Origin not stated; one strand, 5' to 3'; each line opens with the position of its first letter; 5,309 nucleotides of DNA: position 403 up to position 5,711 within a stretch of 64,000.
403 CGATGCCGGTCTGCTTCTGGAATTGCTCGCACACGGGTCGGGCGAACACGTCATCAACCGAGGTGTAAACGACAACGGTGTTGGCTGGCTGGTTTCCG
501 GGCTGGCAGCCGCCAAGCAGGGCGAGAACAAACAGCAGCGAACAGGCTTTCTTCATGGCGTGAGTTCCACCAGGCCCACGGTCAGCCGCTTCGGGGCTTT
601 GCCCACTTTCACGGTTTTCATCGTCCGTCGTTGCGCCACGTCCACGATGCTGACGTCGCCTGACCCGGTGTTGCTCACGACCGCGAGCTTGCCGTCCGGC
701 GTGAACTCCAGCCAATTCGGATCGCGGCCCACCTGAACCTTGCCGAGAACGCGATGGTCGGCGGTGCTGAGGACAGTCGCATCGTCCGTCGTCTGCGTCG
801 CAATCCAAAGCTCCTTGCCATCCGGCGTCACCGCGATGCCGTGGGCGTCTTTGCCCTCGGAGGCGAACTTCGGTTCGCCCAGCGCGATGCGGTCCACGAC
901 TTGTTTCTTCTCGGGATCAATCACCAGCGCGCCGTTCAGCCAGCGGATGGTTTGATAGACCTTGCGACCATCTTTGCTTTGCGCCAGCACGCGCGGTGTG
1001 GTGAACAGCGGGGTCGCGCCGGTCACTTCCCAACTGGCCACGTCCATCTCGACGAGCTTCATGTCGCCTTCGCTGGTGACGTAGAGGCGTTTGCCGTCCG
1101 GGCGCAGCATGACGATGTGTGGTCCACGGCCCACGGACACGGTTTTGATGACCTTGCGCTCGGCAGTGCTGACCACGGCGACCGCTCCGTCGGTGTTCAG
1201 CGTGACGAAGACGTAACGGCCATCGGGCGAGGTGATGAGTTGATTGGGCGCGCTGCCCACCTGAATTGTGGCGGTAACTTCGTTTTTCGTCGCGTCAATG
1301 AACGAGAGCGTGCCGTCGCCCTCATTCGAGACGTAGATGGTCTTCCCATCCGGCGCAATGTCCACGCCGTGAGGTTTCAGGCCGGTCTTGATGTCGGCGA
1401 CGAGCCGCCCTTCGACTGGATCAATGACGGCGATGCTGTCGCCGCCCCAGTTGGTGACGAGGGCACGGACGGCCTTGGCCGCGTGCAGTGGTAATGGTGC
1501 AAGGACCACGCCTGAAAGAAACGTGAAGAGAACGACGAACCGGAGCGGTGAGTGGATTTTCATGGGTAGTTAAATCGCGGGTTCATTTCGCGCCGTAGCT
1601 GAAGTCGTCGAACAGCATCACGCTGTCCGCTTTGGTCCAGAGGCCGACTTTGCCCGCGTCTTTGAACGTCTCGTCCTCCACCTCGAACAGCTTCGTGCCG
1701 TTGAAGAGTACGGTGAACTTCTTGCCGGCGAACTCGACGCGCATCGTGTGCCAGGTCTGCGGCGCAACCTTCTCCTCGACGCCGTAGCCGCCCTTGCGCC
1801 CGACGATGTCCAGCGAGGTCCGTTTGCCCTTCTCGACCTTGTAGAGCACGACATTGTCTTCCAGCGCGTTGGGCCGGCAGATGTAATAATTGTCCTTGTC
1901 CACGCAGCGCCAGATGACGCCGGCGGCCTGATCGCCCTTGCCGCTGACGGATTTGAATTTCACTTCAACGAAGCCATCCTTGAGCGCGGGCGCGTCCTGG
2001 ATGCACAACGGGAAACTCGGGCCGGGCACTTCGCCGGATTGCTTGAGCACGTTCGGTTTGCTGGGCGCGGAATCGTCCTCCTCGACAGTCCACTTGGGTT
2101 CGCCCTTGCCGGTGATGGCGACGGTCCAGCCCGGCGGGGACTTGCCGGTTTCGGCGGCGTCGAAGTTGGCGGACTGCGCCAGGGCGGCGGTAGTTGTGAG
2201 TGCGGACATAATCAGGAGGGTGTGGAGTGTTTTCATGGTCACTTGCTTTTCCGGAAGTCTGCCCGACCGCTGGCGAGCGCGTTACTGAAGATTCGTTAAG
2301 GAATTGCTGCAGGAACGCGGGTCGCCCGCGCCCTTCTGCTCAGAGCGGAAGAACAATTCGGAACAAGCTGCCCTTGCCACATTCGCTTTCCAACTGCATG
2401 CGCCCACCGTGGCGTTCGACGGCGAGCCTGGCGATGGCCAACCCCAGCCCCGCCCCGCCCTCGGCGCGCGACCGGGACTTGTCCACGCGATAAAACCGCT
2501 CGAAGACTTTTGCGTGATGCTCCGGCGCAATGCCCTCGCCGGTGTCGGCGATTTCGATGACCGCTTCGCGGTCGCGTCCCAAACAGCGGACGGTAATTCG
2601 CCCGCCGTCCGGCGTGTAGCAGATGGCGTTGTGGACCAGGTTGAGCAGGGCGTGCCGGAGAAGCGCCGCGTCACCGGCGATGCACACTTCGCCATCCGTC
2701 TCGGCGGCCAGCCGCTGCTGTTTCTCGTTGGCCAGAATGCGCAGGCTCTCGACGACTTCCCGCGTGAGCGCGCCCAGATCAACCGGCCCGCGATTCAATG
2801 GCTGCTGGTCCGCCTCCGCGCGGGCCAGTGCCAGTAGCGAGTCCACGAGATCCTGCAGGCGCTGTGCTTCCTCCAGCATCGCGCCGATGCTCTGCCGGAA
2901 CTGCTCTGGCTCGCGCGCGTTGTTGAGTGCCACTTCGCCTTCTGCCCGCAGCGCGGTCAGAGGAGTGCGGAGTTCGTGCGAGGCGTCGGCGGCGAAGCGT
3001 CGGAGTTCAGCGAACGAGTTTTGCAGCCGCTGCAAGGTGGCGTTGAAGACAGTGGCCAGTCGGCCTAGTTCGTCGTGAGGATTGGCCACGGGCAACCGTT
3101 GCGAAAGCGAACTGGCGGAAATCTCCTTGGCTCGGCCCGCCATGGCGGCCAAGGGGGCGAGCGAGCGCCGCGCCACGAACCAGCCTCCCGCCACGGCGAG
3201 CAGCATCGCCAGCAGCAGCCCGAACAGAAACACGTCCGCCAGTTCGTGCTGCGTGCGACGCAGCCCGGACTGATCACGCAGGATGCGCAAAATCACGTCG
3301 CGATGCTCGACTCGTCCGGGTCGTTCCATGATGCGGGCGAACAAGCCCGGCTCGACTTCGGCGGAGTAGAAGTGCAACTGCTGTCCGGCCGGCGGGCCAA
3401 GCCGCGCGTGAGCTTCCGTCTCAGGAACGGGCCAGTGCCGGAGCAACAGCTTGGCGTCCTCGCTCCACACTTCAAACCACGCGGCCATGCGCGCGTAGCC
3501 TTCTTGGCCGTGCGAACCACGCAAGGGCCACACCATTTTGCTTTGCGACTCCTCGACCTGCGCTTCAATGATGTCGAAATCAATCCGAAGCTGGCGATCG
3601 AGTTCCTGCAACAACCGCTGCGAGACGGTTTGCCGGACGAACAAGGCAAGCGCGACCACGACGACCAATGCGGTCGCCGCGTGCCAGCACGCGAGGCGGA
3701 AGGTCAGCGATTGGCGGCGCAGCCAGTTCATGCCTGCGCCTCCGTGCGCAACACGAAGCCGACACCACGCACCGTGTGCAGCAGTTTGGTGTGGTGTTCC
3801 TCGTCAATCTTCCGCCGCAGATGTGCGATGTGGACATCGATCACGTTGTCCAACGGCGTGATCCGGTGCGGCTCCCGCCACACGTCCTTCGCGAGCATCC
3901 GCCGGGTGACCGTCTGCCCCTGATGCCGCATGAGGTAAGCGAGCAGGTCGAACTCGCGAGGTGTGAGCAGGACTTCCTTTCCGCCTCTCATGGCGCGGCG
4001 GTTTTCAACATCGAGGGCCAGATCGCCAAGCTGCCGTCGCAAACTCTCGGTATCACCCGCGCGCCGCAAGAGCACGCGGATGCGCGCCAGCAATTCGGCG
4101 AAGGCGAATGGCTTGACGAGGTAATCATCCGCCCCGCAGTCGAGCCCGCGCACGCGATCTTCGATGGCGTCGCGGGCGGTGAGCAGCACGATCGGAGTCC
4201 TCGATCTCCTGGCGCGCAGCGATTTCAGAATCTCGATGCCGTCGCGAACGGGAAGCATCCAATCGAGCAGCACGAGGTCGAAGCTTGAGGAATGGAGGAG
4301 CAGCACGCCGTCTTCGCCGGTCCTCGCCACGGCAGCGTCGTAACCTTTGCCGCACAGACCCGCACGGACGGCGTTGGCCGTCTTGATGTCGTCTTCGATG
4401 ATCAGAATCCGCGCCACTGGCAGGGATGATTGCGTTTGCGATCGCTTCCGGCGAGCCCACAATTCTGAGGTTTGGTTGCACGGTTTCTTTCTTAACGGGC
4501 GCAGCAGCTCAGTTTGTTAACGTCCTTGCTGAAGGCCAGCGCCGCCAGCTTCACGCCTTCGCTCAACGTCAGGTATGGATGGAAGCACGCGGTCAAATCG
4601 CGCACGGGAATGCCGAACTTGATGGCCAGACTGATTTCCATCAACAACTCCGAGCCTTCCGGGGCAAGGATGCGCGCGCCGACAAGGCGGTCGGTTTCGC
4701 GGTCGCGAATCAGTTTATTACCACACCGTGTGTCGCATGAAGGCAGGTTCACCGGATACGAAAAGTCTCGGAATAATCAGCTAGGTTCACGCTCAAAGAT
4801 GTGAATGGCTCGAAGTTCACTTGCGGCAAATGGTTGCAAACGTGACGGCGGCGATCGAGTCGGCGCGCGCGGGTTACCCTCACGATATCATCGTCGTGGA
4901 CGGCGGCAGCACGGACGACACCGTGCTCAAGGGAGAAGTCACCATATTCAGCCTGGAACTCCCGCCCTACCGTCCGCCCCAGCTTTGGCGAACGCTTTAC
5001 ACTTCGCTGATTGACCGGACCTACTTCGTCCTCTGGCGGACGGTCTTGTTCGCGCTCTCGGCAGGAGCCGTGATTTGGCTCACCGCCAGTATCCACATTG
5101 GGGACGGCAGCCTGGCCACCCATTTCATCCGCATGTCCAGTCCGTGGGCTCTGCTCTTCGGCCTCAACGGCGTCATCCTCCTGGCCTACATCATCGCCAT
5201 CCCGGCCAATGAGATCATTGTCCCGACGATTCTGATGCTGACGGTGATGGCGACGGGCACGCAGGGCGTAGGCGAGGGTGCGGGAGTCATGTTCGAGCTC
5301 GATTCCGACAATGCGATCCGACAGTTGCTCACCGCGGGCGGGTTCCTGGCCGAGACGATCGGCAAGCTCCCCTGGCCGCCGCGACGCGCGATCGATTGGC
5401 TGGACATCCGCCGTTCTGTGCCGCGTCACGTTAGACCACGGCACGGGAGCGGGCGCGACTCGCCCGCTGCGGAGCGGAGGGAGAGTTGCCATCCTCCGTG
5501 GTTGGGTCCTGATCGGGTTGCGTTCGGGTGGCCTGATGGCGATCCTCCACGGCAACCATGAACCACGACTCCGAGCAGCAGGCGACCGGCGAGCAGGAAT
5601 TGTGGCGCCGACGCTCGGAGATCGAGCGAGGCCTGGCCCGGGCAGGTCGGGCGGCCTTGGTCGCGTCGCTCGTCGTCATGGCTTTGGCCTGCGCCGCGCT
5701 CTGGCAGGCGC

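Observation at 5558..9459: Cassette A is preceded by a histidine kinase whose ~700-aa WD40 ectodomain is homologous to that of the Ser/Thr kinase next to cassette B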

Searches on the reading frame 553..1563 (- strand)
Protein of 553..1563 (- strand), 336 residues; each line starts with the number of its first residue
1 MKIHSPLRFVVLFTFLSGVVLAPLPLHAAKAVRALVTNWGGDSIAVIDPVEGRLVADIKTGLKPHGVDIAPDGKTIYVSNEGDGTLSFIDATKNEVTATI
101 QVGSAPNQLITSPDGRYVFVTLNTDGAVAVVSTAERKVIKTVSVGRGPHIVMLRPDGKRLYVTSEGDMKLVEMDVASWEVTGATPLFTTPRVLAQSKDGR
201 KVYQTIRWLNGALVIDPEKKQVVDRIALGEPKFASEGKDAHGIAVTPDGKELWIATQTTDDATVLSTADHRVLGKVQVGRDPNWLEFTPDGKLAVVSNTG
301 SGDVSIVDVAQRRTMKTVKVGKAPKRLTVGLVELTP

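Call 61: search_protein_families(library=pfam, proteins=[window:553-1563:-], max_evalue=0.001)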
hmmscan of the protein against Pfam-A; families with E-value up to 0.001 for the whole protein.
window:553-1563:- (336 aa): 14 families
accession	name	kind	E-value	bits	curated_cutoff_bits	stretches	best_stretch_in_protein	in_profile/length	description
PF21783.3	YNCE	-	6e-23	82.1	27.1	2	102-230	196-326/339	YNCE-like beta-propeller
PF25174.1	Beta-prop_THOC3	-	5.4e-17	62.1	305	2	35-166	62-192/272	THOC3 beta-propeller domain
PF10282.15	Lactonase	-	2.3e-13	50.5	21.7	2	235-312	241-323/344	Lactonase, 7-bladed beta-propeller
PF02239.22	Cytochrom_D1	-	1.3e-11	44.1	25.5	1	36-144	9-117/368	Cytochrome D1 heme domain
PF23414.1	Beta-prop_EML_2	-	2.7e-10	40.5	90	0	113-168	8-62/266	Echinoderm microtubule-associated protein second beta-propeller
PF16819.11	DUF5074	-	2.5e-08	33.8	27.2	0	116-181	154-219/353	Domain of unknown function (DUF5074)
PF20138.4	DUF6528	-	2.6e-08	33.6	23.5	0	115-164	92-140/327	Family of unknown function (DUF6528)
PF07676.18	PD40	-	5.6e-07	29.8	20.9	0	155-167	18-30/38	WD40-like Beta Propeller Repeat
PF12894.13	ANAPC4_WD40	-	7.4e-07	29.8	22.9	0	285-323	44-81/91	Anaphase-promoting complex subunit 4 WD40 domain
PF24684.1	Vgb_lyase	-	1.9e-05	24.1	50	0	29-81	231-283/290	Virginiamycin B lyase family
PF07433.17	DUF1513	-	3e-05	23.7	27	0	111-164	58-117/304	Protein of unknown function (DUF1513)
PF01731.26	Arylesterase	-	0.00012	22.7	21.3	0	94-128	44-78/86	Arylesterase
PF24814.1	WD40_Prp19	-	0.0002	20.9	320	0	48-158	35-148/281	Prp19 WD40 domain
PF08450.18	SGL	-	0.00024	21.2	26.3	0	62-164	134-244/246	SMP-30/Gluconolactonase/LRE-like region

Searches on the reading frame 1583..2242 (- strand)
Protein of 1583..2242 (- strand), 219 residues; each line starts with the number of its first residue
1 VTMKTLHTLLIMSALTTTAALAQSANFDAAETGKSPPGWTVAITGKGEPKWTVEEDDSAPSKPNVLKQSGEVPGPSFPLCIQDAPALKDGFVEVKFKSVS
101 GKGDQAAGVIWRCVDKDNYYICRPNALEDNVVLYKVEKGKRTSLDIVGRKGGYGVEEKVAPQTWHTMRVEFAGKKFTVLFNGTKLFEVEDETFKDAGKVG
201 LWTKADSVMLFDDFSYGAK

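Call 61: search_protein_families(library=pfam, proteins=[window:1583-2242:-], max_evalue=0.001)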
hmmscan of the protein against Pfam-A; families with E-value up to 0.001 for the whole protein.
window:1583-2242:- (219 aa): 2 families
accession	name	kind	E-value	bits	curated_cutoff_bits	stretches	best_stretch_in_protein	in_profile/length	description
PF06439.18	3keto-disac_hyd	-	3.9e-09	37.2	26.8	1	33-204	8-175/187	3-keto-disaccharide hydrolase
PF21708.4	Glyco_hydro_59_C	-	0.00017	22.1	27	1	143-215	99-171/175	Galactocerebrosidase, C-terminal lectin domain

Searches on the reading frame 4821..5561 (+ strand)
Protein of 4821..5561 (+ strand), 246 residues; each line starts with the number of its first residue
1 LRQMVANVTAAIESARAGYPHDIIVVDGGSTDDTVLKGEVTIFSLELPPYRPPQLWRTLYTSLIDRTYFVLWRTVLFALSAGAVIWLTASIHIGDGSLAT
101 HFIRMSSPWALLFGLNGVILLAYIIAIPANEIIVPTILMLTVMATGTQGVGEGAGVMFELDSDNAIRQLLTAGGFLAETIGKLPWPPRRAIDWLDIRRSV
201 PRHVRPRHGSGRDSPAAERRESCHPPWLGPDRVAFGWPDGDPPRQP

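Call 8: search_protein_families(library=pfam, proteins=[window:4821-5561:+], max_evalue=0.01)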
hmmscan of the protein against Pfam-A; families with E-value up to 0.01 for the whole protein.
window:4821-5561:+ (246 aa): 1 family
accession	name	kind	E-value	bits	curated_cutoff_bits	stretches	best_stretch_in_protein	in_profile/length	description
PF07664.17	FeoB_C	-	3.2e-06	27.2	26.6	1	34-62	23-51/54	Ferrous iron transport protein B C terminus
